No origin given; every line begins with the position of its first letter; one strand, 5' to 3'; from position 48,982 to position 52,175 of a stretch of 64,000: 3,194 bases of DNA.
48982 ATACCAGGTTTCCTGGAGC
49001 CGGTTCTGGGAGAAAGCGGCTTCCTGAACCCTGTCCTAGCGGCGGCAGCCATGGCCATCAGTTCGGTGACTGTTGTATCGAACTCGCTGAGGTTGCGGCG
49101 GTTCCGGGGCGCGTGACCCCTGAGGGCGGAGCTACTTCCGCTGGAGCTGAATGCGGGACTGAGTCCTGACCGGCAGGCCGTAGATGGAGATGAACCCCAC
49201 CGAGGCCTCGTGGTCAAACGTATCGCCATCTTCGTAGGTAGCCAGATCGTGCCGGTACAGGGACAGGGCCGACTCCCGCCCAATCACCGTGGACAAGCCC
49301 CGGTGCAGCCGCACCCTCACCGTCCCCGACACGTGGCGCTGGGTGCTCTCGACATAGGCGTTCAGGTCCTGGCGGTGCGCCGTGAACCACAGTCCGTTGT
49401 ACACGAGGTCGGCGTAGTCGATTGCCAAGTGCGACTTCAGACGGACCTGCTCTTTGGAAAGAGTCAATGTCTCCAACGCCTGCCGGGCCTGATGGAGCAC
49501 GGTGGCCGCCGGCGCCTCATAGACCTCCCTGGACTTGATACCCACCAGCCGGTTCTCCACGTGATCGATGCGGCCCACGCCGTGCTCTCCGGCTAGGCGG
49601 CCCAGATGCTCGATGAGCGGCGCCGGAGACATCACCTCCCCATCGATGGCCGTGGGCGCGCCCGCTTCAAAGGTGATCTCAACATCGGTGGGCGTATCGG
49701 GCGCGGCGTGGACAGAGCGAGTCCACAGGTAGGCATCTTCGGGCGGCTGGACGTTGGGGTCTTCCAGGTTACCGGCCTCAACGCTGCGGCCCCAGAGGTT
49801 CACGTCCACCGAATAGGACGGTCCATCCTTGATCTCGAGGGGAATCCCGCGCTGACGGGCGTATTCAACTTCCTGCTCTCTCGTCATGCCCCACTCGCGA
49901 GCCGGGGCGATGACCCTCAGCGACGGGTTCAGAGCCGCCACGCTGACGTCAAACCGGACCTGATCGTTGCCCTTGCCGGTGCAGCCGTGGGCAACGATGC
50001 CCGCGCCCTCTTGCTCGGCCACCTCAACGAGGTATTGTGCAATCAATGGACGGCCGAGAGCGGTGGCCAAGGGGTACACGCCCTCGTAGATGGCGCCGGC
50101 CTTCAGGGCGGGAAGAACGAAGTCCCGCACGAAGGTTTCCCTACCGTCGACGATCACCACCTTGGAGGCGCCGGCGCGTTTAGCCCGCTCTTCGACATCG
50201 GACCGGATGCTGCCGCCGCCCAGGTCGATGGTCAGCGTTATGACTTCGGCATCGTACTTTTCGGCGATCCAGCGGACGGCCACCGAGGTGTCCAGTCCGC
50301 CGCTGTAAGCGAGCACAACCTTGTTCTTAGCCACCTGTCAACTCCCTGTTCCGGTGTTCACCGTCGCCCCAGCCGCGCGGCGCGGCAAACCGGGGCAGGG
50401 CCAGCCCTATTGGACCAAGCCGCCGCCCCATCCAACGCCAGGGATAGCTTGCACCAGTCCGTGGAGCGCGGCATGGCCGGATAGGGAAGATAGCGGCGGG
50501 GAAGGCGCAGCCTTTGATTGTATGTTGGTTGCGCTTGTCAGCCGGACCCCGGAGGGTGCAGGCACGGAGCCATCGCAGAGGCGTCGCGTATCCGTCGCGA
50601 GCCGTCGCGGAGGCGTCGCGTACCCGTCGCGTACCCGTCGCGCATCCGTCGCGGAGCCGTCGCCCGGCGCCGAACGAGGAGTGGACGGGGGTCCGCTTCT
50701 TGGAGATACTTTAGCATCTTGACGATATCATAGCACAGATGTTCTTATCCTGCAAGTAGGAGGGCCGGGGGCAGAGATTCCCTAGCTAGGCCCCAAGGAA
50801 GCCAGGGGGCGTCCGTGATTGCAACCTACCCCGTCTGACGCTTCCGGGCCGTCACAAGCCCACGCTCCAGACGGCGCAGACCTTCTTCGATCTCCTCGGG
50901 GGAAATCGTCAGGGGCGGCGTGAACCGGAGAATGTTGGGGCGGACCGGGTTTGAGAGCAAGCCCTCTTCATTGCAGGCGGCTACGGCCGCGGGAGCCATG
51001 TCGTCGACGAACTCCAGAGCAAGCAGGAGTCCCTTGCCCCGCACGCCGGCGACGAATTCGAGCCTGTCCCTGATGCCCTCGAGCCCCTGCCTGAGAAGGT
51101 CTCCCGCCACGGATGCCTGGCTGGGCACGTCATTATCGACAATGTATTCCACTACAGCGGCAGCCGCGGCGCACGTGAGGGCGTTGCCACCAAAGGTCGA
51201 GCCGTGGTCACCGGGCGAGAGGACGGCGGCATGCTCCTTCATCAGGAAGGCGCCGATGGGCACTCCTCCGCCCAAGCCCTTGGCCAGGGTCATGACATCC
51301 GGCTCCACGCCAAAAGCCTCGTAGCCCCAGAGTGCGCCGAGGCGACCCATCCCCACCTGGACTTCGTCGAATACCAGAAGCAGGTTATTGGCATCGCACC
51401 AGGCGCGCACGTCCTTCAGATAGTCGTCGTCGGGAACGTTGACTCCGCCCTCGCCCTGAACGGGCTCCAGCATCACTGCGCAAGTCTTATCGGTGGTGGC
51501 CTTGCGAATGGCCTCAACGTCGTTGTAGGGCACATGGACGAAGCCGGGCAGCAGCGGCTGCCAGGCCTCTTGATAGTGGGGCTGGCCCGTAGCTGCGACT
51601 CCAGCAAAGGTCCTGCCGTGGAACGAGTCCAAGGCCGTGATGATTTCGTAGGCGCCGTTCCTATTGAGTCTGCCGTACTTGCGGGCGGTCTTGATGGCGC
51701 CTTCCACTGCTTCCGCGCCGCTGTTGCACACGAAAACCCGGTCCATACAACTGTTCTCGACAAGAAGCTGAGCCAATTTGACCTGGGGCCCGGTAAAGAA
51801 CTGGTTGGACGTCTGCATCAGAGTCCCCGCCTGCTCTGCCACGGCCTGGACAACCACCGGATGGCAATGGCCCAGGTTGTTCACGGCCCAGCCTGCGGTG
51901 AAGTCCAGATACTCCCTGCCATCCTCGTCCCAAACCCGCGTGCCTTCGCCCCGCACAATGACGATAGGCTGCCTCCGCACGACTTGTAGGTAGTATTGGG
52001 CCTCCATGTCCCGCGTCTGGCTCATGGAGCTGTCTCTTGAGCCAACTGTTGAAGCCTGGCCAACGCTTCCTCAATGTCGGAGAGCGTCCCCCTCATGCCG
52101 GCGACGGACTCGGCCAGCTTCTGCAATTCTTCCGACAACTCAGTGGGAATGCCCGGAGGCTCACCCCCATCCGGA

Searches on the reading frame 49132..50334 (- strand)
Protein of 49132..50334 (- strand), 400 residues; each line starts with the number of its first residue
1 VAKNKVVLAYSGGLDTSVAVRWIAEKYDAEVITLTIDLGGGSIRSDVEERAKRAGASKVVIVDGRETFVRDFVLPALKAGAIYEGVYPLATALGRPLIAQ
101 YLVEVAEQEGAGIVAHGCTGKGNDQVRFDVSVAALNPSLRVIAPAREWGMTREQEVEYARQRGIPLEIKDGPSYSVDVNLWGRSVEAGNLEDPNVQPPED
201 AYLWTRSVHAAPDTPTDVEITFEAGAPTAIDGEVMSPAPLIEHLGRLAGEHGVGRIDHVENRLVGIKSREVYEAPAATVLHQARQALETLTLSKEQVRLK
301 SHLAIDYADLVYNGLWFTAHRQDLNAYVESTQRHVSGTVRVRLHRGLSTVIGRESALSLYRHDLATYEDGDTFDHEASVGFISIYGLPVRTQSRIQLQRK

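Call 111: search_protein_families(library=pfam, proteins=[window:49132-50334:-], max_evalue=0.001)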
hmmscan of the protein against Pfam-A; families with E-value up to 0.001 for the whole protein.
window:49132-50334:- (400 aa): 2 families
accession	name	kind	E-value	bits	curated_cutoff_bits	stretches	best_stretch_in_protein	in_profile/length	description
PF20979.2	Arginosuc_syn_C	-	4.7e-84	281.8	27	1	174-390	1-217/219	Arginosuccinate synthase C-terminal domain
PF00764.25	Arginosuc_synth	-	1.6e-66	223.7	27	1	5-165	1-162/162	Arginosuccinate synthase N-terminal HUP domain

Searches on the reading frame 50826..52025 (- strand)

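Call 17: search_protein_families(library=pfam, proteins=[window:50826-52025:-])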
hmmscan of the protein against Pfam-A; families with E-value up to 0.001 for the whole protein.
window:50826-52025:- (399 aa): 1 family
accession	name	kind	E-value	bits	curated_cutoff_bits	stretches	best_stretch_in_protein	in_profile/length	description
PF00202.27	Aminotran_3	-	2.2e-117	392.6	30.5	1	18-388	8-401/403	Aminotransferase class-III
